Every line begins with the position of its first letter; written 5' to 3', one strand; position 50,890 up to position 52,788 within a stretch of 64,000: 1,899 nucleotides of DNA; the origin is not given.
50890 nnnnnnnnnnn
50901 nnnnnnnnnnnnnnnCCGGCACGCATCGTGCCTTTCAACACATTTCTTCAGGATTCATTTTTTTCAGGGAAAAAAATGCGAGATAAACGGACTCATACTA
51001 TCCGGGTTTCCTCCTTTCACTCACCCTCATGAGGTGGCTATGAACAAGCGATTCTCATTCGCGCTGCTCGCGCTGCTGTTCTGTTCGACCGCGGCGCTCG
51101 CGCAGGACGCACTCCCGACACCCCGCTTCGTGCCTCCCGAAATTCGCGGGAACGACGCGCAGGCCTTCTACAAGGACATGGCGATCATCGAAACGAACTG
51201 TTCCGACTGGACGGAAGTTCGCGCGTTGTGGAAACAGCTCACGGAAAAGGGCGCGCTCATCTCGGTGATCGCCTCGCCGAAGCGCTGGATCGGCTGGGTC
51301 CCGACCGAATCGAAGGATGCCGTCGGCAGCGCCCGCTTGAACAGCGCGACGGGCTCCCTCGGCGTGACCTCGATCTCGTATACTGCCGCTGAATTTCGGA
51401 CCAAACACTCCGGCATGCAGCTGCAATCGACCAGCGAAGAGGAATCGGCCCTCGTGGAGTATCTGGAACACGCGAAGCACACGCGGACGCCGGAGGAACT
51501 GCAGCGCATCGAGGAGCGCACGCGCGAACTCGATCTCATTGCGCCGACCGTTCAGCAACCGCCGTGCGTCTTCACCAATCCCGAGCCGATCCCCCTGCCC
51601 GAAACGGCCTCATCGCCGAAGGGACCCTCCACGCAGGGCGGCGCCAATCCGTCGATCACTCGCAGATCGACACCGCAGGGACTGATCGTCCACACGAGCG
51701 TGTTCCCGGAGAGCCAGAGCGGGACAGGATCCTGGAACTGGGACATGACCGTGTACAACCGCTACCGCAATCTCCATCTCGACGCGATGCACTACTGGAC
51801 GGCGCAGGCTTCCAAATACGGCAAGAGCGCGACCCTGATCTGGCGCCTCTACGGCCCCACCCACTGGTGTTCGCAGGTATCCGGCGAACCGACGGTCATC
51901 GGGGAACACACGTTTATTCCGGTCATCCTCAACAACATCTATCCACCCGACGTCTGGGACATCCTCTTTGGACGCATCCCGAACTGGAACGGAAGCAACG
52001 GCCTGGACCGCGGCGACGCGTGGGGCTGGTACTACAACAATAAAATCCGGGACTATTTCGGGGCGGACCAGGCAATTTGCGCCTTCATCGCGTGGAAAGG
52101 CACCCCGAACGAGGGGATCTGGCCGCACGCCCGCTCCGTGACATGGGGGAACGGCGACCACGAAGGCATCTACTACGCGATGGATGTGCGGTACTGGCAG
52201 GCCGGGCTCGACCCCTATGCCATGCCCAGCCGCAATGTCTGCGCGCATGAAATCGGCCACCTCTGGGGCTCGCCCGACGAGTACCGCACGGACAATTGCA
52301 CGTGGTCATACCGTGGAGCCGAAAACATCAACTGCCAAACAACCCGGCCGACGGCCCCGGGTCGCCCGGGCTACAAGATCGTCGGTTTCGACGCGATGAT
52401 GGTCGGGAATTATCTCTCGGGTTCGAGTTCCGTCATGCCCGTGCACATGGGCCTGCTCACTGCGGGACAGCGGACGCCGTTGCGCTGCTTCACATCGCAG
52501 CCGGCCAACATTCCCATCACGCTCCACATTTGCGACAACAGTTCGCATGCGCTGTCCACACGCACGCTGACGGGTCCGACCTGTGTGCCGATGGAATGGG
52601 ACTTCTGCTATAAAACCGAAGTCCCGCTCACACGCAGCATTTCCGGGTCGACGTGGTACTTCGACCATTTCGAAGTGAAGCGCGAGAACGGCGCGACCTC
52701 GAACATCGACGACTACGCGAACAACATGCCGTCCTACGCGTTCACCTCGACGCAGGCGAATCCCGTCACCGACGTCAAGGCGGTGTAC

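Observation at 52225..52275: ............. motif defines the catalytic core of the giant protein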

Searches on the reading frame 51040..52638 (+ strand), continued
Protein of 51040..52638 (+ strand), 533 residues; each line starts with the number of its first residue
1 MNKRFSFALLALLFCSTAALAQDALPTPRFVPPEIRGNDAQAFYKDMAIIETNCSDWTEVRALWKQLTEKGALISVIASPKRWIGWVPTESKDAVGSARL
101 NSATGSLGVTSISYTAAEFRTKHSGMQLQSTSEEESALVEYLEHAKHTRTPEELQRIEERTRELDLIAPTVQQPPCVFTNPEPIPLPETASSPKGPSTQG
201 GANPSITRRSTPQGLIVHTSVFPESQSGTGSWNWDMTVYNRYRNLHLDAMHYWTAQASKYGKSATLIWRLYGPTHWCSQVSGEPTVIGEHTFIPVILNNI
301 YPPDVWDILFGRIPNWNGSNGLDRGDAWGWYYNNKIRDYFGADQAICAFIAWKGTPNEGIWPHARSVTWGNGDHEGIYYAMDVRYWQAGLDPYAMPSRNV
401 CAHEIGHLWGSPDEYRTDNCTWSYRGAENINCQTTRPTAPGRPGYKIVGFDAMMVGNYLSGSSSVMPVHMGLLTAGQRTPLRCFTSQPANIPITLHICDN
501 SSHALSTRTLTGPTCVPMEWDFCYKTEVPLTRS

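Call 69: find_encoding_contigs(protein=P0006, flank=8000, max_places=3)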
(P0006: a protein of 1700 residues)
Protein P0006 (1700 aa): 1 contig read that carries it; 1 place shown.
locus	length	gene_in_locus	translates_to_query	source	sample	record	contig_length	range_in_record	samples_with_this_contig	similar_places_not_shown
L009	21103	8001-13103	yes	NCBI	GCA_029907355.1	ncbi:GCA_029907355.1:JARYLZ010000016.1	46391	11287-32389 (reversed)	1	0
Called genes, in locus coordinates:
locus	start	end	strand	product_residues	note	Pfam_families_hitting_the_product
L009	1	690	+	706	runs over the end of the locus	PF11897:DUF3417, PF00343:Phosphorylase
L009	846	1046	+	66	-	PF07311:Dodecin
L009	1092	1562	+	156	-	PF00578:AhpC-TSA, PF08534:Redoxin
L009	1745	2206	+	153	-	PF00578:AhpC-TSA, PF08534:Redoxin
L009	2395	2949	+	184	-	PF01814:Hemerythrin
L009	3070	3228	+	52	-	-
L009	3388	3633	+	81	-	-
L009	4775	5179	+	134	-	PF01242:PTPS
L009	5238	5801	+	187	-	PF01227:GTP_cyclohydroI, PF14489:QueF (weak)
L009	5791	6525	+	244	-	PF00106:adh_short, PF08659:KR, PF13561:adh_short_C2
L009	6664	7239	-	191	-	PF13801:Metal_resist, PF07813:LTXXQ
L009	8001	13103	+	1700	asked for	PF18998:Flg_new_2 (faint), PF13860:FlgD_ig (weak)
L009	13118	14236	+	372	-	PF18962:Por_Secre_tail (weak)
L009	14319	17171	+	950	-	PF13385:Laminin_G_3, PF13620:CarboxypepD_reg (weak)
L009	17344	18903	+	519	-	PF22842:Pel9A-like_beta_helix (weak), PF13229:Beta_helix (weak)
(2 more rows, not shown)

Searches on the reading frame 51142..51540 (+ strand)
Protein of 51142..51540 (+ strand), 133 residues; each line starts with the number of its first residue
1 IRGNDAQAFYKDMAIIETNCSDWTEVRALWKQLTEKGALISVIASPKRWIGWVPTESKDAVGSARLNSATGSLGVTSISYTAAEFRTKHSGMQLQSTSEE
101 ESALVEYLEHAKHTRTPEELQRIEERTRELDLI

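Call 85: search_protein_families(library=pfam, proteins=[window:51142-51540:+], max_evalue=0.1)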
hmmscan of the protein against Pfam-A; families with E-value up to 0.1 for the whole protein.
window:51142-51540:+ (133 aa): 0 families
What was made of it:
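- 51142..51540 (+): N-terminal alpha/beta domain plus helical segment (aa 35-167); putative prodomain. No Pfam family (call 85).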

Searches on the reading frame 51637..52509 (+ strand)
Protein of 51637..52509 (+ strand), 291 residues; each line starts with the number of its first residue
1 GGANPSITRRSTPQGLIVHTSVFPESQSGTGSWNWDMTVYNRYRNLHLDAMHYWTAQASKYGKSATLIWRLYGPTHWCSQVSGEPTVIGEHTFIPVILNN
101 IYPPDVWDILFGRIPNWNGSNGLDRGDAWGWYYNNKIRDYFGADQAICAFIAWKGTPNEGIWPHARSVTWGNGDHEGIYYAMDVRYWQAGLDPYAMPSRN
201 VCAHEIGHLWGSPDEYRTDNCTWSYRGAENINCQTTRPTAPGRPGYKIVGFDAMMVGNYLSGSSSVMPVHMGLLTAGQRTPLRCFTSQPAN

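Call 57: search_solved_structures(query=A5, max_evalue=10, show_alignments=5)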
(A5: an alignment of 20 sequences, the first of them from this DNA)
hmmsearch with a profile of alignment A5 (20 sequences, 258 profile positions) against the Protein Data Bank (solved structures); distinct sequences matched with E-value up to 10: 12.
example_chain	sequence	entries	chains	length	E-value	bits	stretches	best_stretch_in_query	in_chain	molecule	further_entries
1c7k_A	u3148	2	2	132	1.6e-07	34.3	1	132-205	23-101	ZINC ENDOPROTEASE | ZINC PROTEASE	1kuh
4hx3_A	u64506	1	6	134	1.6e-07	34.2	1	130-205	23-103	Extracellular small neutral protease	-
9ekk_A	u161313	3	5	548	0.034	16.8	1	175-239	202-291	IgA protease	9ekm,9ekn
9qdh_A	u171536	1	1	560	0.035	16.8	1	175-239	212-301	IgA protease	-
4df9_A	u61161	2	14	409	0.11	15.2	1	163-217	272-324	putative peptidase | Lipoprotein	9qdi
6bdz_A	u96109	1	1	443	0.18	14.4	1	164-237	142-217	Disintegrin and metalloproteinase domain-containing protein 10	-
6be6_A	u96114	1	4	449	0.19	14.4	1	164-237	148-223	Disintegrin and metalloproteinase domain-containing protein 10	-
8esv_A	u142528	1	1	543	0.29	13.8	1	164-237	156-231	Disintegrin and metalloproteinase domain-containing protein 10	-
3p1v_A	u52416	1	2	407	0.57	12.8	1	164-199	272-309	Metallo-endopeptidase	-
8acc_A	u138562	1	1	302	0.76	12.4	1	55-116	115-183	Polyprotein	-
7dic_A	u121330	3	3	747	1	12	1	67-149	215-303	Ribonuclease R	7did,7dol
7dcy_A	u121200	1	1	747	1.2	11.7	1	67-149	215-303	Ribonuclease R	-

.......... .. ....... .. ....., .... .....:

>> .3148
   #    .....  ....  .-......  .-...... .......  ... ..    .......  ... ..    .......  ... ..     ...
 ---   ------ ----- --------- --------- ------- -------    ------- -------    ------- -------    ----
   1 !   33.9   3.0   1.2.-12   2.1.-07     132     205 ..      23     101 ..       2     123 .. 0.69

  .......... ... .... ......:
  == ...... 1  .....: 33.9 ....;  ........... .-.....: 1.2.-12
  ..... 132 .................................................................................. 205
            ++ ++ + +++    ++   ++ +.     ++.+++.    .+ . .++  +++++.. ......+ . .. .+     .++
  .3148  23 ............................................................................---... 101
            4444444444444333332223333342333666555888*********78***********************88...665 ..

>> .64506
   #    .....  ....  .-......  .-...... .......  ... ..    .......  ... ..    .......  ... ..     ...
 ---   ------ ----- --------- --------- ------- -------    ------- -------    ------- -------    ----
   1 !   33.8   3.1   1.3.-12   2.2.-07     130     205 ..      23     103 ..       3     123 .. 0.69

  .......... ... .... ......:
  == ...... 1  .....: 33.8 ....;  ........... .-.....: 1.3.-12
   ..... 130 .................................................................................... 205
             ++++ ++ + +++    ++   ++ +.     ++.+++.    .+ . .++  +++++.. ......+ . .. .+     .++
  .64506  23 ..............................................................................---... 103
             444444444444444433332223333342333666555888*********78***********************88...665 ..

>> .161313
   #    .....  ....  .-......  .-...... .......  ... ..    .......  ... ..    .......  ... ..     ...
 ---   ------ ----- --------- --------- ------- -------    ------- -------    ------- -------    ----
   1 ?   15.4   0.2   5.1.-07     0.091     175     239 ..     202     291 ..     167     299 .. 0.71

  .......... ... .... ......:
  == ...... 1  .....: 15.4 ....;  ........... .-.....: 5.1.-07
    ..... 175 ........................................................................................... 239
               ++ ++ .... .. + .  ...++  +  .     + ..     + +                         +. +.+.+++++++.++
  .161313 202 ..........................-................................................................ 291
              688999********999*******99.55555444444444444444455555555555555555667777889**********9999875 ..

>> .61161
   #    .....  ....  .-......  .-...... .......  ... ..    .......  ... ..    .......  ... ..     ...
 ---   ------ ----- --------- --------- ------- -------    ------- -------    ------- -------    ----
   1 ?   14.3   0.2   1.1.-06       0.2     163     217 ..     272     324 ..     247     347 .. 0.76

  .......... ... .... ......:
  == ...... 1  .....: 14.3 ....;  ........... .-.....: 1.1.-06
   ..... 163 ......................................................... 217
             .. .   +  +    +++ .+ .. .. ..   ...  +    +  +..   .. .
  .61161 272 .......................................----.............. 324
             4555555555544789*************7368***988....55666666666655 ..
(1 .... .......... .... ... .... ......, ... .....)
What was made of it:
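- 51658..52473 (+): Metzincin-type catalytic domain (aa ~207-478). Family profile against snapalysin E 1.6e-7 (call 57).
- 52393..52404 (+): Putative Met-turn A452-M453-M454-V455 (M454 conserved). It aligns with C-I-M608 of IgAse (call 57).
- On MEROPS M64 / Pfam PF09471 (igalysin): They align to D550-E551-Y552 of IgAse (call 57). The IgAse fragment reads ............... (call 57).
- Closest known: Snapalysin. Same: It is the best solved-structure match by sequence profile (E 1.6e-7, call 57).
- The catalytic-domain profile hits snapalysin 1c7k at E 1.6e-7, ungapped over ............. (call 57). Profile E is 1.6e-7 to 1c7k (call 57).
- Tried and rejected: The catalytic-domain-only profile was needed for significance (call 57).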

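Call 62: find_homologous_proteins(query=A5, max_evalue=0.001)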
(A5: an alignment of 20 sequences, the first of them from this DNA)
Query A5 (20 sequences) (291 aa, profile of the alignment): 375 proteins with E <= 0.001 among 8000 candidates; the best 120 are listed.
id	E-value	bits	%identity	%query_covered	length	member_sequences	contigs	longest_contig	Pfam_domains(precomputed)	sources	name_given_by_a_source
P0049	3.3e-58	215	45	14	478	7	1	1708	PF13517.13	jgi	jgi:hypothetical protein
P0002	2.6e-57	212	54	100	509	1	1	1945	-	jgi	jgi:hypothetical protein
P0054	1.3e-54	203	43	13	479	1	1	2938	PF13517.13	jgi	jgi:hypothetical protein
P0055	3.5e-54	202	40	25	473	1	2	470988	-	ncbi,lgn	-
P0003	3.6e-54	202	53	93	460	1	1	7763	-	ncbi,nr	ncbi:MAG: hypothetical protein KFF77_01975, partial [Bacteroidetes bacterium]|nr:hypothetical protei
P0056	5.1e-53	198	45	13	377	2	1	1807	-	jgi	-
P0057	9.7e-53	197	48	13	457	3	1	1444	-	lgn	-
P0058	1.7e-52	197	37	20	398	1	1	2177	-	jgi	jgi:hypothetical protein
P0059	4.4e-52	195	36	14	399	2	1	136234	PF13688.13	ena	-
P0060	5.2e-52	195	48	13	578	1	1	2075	-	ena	-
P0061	7.2e-52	194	33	25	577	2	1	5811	PF14200.13,PF00652.29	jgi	jgi:hypothetical protein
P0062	7.2e-52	194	45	14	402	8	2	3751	-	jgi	jgi:hypothetical protein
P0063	7.2e-52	194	45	12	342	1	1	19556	-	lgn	-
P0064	1.4e-51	193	39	20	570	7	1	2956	PF13517.13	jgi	jgi:hypothetical protein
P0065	1.5e-51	193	35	25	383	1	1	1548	-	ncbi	-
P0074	2.4e-51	193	43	13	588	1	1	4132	PF02031.22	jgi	jgi:hypothetical protein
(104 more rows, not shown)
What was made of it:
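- One relative carries a precomputed PF02031 label (call 62).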

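Call 63: search_protein_families(library=pfam, alignment_id=A5, max_evalue=5)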
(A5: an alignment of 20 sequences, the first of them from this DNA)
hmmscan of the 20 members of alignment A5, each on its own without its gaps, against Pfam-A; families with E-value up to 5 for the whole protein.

A. member 1, seq(291 aa): 2 families
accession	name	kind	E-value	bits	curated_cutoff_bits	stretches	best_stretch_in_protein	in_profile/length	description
PF13688.12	Reprolysin_5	-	0.0028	18.4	27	1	198-242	141-178/196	Metallo-peptidase family M12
PF13574.12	Reprolysin_2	-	0.11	12.8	27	1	198-219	125-146/195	Metallo-peptidase family M12B Reprolysin-like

B. families by the number of members that match (of 20 scanned): 12 families
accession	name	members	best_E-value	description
PF13688.12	Reprolysin_5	15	6.3e-05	Metallo-peptidase family M12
PF13574.12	Reprolysin_2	9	0.0012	Metallo-peptidase family M12B Reprolysin-like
PF02031.22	Peptidase_M7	8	0.0001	Streptomyces extracellular neutral proteinase (M7) family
PF13583.11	Reprolysin_4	8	0.0023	Metallo-peptidase family M12B Reprolysin-like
PF05547.17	Peptidase_M6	3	0.023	Immune inhibitor A peptidase M6, catalytic domain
PF13582.12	Reprolysin_3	3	0.08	Metallo-peptidase family M12B Reprolysin-like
PF07978.19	NIPSNAP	1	0.045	NIPSNAP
PF09471.16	Peptidase_M64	1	0.072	IgA Peptidase M64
PF10462.15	Peptidase_M66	1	0.08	Peptidase M66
PF00413.30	Peptidase_M10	1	0.17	Matrixin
PF17505.7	DUF5437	1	0.23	Family of unknown function (DUF5437)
PF06374.16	NDUF_C2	1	0.23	NADH-ubiquinone oxidoreductase subunit b14.5b (NDUFC2)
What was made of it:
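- On MEROPS M64 / Pfam PF09471 (igalysin): Only 1 of 20 catalytic domains of the superfamily hits, at E 0.072 (call 63).
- On MEROPS M7 (snapalysin): PF02031 hits 8 of 20, best E 1e-4, with no hit for the window sequence itself (call 63).
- On MEROPS M6 (thuringilysin/InhA): PF05547 hits 3 of 20 at E>=0.023 (call 63).
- Closest known: Thuringilysin / immune inhibitor A. Different: Pfam Peptidase_M6 hits only 3 of 20 catalytic domains, at E>=0.02 (call 63).
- Pfam M7 matches 8 of 20 (call 63). Generic Reprolysin_5 hits are more frequent (15 of 20) than M7 or M6 (call 63).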

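Call 64: search_protein_families(library=ncbifam, alignment_id=A5, max_evalue=5)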
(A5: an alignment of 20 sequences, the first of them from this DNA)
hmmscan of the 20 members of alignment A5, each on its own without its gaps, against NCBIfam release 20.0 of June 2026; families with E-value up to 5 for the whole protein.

A. member 1, seq(291 aa): 2 families
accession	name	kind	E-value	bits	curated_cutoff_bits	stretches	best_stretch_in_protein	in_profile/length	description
TIGR03296.1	M6dom_TIGR03296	domain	1.1e-06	28.8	110.8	1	154-220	123-188/286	M6 family metalloprotease domain-containing protein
NF033628.1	snapalysin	exception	0.022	14.6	300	1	198-240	148-190/207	snapalysin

B. families by the number of members that match (of 20 scanned): 5 families
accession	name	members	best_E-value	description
TIGR03296.1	M6dom_TIGR03296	11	2.4e-07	M6 family metalloprotease domain-containing protein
NF033628.1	snapalysin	10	2.6e-05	snapalysin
NF038115.1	SVAGG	2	0.072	SVAGG family GlyGly-CTERM protein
NF007183.0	PRK09614.1-2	1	0.16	ribonucleotide-diphosphate reductase subunit beta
TIGR03935.1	fragilysin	1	0.19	fragilysin family metalloproteinase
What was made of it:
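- M6dom TIGR03296 matches 11 of 20 catalytic domains (best 2.4e-7) and snapalysin NF033628 matches 10 of 20 (call 64).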

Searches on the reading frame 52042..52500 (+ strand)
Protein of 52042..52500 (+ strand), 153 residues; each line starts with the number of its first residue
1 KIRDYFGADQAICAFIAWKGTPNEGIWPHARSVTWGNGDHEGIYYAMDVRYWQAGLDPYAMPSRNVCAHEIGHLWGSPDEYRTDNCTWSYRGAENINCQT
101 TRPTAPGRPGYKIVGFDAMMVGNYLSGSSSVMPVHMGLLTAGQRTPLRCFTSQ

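Call 30: search_solved_structures(query=window:52042-52500:+, max_evalue=10, show_alignments=5)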
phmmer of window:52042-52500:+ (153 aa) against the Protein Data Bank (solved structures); distinct sequences matched with E-value up to 10: 4.
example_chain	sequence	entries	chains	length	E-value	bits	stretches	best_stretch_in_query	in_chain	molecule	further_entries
1c7k_A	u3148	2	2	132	0.11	15.5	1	62-108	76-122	ZINC ENDOPROTEASE | ZINC PROTEASE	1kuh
4hx3_A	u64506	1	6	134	0.11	15.4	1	62-108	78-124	Extracellular small neutral protease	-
8vym_A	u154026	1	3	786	0.67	12.9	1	78-112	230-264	Envelope glycoprotein B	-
8vyn_A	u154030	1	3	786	1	12.3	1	78-111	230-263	Envelope glycoprotein B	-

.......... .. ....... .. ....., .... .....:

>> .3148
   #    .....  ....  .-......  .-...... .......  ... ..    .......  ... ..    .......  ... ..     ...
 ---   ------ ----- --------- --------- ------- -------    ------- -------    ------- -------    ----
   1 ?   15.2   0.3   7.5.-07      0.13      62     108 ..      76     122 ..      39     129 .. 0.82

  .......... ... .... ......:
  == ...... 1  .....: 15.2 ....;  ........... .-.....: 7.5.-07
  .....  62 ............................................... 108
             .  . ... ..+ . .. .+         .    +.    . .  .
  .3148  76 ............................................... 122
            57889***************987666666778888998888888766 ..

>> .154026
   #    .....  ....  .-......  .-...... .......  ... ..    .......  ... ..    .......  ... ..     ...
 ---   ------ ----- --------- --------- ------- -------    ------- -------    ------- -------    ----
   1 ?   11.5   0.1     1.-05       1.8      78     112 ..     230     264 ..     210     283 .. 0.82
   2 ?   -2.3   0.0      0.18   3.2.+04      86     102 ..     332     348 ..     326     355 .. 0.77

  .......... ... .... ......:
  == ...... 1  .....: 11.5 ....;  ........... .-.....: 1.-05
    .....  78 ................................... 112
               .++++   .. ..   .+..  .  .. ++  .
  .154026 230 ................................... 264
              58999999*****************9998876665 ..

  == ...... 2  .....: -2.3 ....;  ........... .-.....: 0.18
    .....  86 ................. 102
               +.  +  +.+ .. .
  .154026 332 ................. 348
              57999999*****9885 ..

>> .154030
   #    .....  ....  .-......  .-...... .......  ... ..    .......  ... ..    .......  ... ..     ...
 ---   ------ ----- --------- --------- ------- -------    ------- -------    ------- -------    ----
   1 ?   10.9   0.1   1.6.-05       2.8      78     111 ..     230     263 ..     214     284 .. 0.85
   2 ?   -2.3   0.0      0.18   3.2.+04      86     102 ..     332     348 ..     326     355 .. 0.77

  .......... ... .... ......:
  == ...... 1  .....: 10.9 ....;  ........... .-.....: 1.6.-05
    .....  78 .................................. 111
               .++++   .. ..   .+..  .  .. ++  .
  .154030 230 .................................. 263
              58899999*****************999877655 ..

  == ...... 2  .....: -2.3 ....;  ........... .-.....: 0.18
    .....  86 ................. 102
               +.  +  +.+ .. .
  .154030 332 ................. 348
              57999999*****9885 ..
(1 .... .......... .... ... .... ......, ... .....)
